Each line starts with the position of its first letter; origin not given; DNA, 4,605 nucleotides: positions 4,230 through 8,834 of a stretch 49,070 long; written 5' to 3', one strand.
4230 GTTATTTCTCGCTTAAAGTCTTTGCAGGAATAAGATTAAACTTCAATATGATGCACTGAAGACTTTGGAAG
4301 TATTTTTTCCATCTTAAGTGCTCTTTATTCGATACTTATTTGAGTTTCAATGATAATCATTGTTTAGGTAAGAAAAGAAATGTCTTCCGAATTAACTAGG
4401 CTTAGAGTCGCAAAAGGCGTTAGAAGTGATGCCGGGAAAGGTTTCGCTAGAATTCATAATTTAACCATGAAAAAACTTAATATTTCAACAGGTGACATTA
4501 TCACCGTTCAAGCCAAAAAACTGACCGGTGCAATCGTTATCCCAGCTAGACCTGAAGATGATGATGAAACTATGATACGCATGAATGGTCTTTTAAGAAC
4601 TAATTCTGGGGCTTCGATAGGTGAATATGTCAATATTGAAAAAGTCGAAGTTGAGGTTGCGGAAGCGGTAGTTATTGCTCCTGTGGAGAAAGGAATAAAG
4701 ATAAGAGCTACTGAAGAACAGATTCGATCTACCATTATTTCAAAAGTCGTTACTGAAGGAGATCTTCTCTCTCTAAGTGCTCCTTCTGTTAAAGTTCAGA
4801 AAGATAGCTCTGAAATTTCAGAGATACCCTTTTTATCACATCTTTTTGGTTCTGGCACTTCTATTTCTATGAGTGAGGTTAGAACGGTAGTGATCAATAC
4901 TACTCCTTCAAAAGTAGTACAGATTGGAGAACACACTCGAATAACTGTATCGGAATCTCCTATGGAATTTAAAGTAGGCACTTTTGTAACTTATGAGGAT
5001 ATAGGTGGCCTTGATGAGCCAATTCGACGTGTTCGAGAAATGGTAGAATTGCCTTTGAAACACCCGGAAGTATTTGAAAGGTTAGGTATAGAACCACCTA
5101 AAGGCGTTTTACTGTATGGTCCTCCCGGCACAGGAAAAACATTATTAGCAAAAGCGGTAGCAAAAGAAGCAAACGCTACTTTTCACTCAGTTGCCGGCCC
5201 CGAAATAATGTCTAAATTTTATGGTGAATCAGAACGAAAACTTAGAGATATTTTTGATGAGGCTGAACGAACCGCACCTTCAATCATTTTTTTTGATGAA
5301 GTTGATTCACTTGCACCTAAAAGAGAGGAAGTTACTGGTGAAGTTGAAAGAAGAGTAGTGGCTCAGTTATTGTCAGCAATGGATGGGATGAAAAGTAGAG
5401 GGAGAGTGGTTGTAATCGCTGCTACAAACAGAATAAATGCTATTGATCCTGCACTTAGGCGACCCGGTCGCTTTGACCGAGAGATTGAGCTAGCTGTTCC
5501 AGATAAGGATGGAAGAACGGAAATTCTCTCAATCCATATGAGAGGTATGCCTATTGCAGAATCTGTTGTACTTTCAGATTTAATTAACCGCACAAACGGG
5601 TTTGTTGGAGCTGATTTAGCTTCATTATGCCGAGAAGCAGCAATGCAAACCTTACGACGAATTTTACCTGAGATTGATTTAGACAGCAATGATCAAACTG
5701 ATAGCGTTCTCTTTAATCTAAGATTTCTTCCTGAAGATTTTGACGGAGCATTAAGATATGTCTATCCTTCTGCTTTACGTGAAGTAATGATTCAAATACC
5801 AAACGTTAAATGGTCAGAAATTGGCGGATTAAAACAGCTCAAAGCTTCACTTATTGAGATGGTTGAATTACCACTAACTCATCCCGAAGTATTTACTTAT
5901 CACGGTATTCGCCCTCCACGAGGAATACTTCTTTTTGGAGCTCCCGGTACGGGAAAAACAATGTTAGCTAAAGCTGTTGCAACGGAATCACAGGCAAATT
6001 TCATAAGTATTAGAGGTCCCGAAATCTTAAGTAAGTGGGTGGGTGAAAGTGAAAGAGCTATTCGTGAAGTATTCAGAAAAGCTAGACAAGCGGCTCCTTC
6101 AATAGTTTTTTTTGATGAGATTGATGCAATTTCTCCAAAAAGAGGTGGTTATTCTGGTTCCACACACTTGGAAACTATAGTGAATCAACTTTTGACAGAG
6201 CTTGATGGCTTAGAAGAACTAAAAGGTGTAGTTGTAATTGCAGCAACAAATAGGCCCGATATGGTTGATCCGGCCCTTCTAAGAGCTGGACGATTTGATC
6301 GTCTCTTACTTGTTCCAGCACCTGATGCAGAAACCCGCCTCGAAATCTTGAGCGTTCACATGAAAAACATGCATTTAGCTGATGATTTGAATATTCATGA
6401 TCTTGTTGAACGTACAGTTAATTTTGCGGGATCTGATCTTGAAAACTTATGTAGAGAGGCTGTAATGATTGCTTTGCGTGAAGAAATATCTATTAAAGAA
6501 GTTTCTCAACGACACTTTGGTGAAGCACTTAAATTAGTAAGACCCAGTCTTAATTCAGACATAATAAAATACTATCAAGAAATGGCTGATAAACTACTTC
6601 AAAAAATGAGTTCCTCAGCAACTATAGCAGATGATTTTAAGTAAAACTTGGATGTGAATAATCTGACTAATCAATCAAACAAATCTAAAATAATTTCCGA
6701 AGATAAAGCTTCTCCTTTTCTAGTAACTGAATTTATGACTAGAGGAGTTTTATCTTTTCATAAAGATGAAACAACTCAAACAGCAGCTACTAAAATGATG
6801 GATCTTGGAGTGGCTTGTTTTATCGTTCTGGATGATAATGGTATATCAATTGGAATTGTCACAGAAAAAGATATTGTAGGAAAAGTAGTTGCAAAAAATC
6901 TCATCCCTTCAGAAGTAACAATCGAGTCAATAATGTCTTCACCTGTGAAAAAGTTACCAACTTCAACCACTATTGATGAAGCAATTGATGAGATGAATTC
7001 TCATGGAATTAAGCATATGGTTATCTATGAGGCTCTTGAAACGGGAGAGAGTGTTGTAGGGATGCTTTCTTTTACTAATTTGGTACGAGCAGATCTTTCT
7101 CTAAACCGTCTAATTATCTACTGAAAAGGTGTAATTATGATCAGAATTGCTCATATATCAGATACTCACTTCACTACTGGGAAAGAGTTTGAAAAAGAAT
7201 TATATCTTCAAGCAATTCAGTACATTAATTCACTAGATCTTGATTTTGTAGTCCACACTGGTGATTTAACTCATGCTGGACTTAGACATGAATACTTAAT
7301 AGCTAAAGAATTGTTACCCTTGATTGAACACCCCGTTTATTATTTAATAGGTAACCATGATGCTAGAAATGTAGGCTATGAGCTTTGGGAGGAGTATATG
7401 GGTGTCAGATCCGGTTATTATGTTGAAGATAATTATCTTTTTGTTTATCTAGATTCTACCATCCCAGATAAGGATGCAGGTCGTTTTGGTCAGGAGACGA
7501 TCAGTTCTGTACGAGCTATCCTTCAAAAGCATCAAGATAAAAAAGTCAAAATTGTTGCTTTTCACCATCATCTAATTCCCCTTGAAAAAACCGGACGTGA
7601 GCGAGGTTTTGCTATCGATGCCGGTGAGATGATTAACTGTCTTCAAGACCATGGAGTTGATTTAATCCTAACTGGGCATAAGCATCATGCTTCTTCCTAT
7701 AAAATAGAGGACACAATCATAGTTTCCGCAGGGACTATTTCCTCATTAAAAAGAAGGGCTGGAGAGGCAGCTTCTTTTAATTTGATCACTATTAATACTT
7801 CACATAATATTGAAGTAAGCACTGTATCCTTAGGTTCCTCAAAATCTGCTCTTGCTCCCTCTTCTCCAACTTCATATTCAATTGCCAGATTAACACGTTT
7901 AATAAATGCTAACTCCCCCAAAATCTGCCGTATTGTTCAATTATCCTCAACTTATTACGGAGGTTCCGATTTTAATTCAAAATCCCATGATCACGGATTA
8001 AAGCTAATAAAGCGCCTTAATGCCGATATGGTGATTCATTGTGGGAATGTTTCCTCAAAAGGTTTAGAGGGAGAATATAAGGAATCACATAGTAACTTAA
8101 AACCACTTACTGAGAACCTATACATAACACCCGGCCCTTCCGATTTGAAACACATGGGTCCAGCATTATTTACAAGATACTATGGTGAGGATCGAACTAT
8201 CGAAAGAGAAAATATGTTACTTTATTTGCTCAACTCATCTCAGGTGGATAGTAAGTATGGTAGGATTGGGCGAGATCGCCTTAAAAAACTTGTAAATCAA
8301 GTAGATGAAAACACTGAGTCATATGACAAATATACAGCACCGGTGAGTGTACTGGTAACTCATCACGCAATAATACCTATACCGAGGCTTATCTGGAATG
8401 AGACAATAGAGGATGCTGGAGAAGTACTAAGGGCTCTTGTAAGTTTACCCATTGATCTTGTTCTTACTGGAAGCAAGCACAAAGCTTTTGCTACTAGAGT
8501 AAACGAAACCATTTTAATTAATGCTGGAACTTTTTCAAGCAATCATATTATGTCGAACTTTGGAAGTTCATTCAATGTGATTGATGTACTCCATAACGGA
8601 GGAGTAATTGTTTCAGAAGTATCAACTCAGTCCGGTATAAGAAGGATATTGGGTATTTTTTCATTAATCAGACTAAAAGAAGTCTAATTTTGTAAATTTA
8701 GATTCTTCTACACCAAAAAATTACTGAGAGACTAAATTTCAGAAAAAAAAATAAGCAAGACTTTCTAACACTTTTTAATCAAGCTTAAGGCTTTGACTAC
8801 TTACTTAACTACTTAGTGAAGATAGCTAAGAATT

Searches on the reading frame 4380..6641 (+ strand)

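Call 74: search_protein_families(library=pfam, proteins=[window:4380-6641:+], max_evalue=0.00001)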
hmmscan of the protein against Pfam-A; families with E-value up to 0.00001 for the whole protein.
window:4380-6641:+ (754 aa): 23 families
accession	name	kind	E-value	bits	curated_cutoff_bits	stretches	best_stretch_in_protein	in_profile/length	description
PF00004.35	AAA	-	4.7e-95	315.4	21.2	2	243-371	1-129/131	ATPase family associated with various cellular activities (AAA)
PF17862.7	AAA_lid_3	-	8.4e-28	96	27.2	2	396-435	2-41/45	AAA+ lid domain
PF02359.24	CDC48_N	-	4e-22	78.6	35.1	1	7-90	1-84/85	Cell division protein 48 (CDC48), N-terminal domain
PF05496.18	RuvB_N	-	5.6e-15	55.9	27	1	241-319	34-104/159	Holliday junction DNA helicase RuvB P-loop domain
PF13191.12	AAA_16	-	1.8e-13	51.8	32.6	1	234-345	18-136/167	AAA ATPase domain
PF07728.20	AAA_5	-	1e-11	45.5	22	0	242-315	1-82/139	AAA domain (dynein-related subfamily)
PF06068.19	TIP49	-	7.7e-11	42.2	23.8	0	514-568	51-106/347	TIP49 P-loop domain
PF07724.20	AAA_2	-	2.9e-10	40.9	27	0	516-609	6-100/166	AAA domain (Cdc48 subfamily)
PF13401.12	AAA_22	-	5.9e-10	40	27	0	243-294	8-57/130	AAA domain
PF13173.12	AAA_14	-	9.4e-10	39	27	0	516-584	5-74/129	AAA domain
PF13521.12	AAA_28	-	8.3e-09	36.3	27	0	243-294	2-49/164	AAA domain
PF07726.17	AAA_3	-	1.4e-08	35.1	27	0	516-626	2-112/131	ATPase family associated with various cellular activities (AAA)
PF13671.12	AAA_33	-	3.4e-08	34.3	27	0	243-314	2-47/143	AAA domain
PF20720.3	nSTAND3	-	1e-07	32.2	27.2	0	243-307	20-73/155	Novel STAND NTPase 3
PF01078.27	Mg_chelatase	-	5.7e-07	29.6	20.3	0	516-534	25-43/207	Magnesium chelatase, subunit ChlI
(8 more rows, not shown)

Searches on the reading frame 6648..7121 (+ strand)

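Call 74: search_protein_families(library=pfam, proteins=[window:6648-7121:+], max_evalue=0.00001)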
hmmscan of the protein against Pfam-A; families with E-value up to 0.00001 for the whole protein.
window:6648-7121:+ (158 aa): 1 family
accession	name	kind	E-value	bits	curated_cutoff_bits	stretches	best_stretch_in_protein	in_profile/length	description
PF00571.33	CBS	-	4.9e-20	72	24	2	26-79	1-54/57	CBS domain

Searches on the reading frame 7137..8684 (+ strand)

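Call 74: search_protein_families(library=pfam, proteins=[window:7137-8684:+], max_evalue=0.00001)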
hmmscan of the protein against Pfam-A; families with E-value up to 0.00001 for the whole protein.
window:7137-8684:+ (516 aa): 2 families
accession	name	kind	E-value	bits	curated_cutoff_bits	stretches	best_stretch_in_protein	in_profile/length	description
PF00149.33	Metallophos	-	2.1e-25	90.7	21.5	1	2-184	1-190/191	Calcineurin-like phosphoesterase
PF12850.12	Metallophos_2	-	2.1e-19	70.5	27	1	3-220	2-152/154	Calcineurin-like phosphoesterase superfamily domain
